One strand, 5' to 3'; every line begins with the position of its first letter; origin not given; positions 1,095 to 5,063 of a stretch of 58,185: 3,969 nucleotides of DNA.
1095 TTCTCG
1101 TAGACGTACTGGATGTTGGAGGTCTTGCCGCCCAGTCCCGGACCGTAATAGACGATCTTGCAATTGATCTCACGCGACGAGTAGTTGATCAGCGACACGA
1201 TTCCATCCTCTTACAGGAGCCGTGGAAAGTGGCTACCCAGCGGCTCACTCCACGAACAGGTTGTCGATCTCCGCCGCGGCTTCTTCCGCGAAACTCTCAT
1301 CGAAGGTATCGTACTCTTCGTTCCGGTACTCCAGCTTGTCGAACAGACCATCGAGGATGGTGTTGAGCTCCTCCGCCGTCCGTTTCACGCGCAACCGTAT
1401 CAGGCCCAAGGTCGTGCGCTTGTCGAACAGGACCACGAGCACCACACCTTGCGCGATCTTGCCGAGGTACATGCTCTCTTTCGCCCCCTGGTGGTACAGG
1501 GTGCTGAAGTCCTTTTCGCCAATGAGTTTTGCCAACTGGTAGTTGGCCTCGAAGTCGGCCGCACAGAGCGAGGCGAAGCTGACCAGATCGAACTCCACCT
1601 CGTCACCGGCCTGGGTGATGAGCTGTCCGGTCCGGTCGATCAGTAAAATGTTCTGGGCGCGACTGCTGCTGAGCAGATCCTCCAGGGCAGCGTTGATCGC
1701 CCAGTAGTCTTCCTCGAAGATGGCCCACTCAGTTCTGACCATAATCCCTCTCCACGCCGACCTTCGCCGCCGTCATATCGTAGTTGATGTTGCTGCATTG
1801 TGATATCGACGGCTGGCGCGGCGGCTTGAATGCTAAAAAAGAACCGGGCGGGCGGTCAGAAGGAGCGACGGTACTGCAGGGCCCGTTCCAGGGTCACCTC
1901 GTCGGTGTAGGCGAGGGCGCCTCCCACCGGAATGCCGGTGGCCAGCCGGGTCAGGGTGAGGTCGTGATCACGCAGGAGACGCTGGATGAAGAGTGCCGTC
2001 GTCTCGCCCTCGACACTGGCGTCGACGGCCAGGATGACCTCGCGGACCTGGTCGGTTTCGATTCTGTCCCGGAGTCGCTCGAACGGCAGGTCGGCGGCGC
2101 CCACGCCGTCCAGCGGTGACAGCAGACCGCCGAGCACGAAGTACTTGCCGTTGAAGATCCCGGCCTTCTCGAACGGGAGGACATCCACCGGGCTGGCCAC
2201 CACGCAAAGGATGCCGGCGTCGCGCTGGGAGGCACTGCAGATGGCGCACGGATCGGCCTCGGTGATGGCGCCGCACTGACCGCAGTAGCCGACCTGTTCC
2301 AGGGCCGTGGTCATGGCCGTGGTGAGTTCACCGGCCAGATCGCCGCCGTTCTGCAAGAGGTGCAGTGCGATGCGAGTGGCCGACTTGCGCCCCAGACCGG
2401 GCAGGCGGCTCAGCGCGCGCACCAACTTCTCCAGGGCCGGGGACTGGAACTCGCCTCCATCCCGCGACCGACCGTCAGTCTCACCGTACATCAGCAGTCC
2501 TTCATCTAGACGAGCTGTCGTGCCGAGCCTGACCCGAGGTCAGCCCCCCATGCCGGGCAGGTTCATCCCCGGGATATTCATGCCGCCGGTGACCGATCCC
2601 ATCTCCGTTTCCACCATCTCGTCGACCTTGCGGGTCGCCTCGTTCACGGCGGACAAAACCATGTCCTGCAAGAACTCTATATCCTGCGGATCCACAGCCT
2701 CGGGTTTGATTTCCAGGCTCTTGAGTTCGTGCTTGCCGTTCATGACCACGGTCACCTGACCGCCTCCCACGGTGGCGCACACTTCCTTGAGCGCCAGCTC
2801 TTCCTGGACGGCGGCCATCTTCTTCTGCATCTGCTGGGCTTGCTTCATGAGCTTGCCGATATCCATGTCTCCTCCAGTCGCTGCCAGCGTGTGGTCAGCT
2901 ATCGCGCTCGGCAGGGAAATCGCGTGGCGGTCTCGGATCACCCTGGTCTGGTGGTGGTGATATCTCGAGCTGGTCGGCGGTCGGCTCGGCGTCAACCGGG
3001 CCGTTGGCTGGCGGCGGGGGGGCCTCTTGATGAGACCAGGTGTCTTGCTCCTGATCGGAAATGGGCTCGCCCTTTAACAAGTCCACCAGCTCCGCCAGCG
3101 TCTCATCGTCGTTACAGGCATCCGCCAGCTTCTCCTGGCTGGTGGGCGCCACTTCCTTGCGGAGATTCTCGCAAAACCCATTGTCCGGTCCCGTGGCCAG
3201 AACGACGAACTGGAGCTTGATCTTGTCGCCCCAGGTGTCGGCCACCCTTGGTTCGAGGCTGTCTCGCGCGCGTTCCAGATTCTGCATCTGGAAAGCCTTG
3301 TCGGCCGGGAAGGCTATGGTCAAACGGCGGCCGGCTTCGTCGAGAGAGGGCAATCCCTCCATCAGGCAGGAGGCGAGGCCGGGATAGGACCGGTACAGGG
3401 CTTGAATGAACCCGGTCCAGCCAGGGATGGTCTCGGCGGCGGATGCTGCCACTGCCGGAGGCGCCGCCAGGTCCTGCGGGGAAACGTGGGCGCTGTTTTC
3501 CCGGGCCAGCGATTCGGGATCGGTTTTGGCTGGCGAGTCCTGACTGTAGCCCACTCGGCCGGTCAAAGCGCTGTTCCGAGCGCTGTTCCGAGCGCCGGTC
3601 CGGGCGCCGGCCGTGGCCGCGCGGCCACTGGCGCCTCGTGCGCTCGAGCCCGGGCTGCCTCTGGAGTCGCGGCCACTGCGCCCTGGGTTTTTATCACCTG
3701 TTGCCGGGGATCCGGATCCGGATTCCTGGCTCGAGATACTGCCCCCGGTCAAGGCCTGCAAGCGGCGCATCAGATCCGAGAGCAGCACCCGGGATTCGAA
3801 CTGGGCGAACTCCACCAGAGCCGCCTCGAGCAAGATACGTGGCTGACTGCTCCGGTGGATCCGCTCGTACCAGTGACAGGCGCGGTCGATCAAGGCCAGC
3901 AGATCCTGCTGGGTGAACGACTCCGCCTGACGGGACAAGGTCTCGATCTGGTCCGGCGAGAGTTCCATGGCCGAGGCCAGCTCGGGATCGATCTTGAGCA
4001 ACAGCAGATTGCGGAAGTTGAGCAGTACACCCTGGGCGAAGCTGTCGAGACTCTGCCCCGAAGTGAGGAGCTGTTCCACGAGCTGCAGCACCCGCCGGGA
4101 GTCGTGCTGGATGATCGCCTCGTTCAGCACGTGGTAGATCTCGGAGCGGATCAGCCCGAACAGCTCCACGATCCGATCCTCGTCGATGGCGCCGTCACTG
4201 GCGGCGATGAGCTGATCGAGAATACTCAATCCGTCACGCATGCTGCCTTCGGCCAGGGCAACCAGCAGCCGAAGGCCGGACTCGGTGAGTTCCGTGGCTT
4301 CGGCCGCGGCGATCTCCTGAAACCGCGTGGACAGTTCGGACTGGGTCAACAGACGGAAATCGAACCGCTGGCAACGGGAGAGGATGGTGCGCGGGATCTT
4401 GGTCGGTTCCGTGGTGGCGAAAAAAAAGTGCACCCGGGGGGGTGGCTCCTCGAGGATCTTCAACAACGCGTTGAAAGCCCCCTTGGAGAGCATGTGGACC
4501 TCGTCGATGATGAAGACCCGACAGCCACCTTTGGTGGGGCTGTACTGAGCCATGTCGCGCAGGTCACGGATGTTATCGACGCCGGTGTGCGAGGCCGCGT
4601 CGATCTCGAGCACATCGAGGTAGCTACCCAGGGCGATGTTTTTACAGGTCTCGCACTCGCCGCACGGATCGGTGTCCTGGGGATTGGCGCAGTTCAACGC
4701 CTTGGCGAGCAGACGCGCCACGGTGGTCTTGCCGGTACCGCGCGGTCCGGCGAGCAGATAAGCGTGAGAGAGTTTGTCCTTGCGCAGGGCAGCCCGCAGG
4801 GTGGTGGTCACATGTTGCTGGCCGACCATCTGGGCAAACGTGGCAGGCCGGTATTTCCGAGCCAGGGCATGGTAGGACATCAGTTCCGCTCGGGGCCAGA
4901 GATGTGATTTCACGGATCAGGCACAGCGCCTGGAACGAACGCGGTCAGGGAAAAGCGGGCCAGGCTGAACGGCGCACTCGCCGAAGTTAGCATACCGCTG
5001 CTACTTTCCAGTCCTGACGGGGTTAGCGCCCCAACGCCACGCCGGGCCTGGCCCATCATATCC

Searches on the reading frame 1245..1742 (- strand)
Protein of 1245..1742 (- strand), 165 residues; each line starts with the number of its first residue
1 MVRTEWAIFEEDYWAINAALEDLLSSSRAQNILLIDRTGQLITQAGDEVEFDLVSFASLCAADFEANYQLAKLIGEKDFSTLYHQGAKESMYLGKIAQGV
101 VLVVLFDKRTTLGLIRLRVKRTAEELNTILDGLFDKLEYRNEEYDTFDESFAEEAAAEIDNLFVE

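Call 30: search_protein_families(library=pfam, proteins=[window:1245-1742:-], max_evalue=0.00001)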
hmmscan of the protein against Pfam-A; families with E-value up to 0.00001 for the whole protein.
window:1245-1742:- (165 aa): 1 family
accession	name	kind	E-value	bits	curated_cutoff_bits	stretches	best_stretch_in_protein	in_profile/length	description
PF03259.23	Robl_LC7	-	3.8e-08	33.4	23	1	19-106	5-91/91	Roadblock/LC7 domain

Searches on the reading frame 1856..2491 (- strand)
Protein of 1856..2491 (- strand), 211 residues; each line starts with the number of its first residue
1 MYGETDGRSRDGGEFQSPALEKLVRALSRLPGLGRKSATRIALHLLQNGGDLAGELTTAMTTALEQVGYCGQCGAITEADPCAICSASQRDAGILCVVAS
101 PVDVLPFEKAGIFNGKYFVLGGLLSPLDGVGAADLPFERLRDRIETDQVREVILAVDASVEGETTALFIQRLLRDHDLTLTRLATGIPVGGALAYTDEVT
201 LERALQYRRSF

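Call 30: search_protein_families(library=pfam, proteins=[window:1856-2491:-], max_evalue=0.00001)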
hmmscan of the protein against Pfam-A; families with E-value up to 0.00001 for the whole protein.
window:1856-2491:- (211 aa): 5 families
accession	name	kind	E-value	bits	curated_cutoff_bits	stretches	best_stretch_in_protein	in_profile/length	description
PF13662.12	Toprim_4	-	6.9e-23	81.1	25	1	94-184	2-85/85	Toprim domain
PF21176.3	RecR_HhH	-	8.4e-14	51.6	27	1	20-64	1-45/45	RecR, helix-hairpin-helix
PF21175.2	RecR_C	-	1.1e-09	38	22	1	186-209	1-24/24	RecR, C-terminal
PF02132.21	RecR_ZnF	-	9.7e-08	32.1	22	1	67-86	1-20/21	RecR, Cys4-zinc finger domain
PF01751.28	Toprim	-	3.5e-06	27.5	23.1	1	95-174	2-85/96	Toprim domain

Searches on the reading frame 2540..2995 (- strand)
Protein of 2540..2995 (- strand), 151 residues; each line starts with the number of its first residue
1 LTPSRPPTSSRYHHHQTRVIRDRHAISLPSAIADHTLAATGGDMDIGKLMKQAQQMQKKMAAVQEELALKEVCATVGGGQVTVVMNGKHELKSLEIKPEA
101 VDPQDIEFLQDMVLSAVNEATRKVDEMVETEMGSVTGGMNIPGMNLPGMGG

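Call 30: search_protein_families(library=pfam, proteins=[window:2540-2995:-], max_evalue=0.00001)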
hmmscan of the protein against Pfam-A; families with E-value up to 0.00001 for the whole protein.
window:2540-2995:- (151 aa): 1 family
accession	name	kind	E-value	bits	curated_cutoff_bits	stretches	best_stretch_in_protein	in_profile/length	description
PF02575.21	YbaB_DNA_bd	-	1.3e-34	118.7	25.5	1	50-140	1-91/91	YbaB/EbfC DNA-binding family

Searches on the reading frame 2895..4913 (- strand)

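Call 30: search_protein_families(library=pfam, proteins=[window:2895-4913:-], max_evalue=0.00001)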
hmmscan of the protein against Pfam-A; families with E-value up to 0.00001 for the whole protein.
window:2895-4913:- (672 aa): 8 families
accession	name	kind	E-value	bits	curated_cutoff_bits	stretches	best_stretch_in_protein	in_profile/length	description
PF13177.12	DNA_pol3_delta2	-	2.1e-44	151.8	27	1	32-187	2-158/161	DNA polymerase III, delta subunit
PF00004.35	AAA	-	5.8e-14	53.1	21.2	1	53-188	2-127/131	ATPase family associated with various cellular activities (AAA)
PF22608.2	DNAX_ATPase_lid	-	5.6e-10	39.3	27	1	195-241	3-49/49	DNA polymerase III clamp loader subunit, ATPase lid domain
PF12169.13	DNA_pol3_gamma3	-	8.3e-09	35.8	24.4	1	244-381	2-139/143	DNA polymerase III subunits gamma and tau domain III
PF13401.12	AAA_22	-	6.5e-08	33.4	27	1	52-155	8-109/130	AAA domain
PF05496.18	RuvB_N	-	3.5e-07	30.6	27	1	22-81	2-65/159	Holliday junction DNA helicase RuvB P-loop domain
PF07728.20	AAA_5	-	5.1e-07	30.2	22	0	53-76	3-26/139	AAA domain (dynein-related subfamily)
PF13191.12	AAA_16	-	4.6e-06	27.7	32.6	0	29-158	2-160/167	AAA ATPase domain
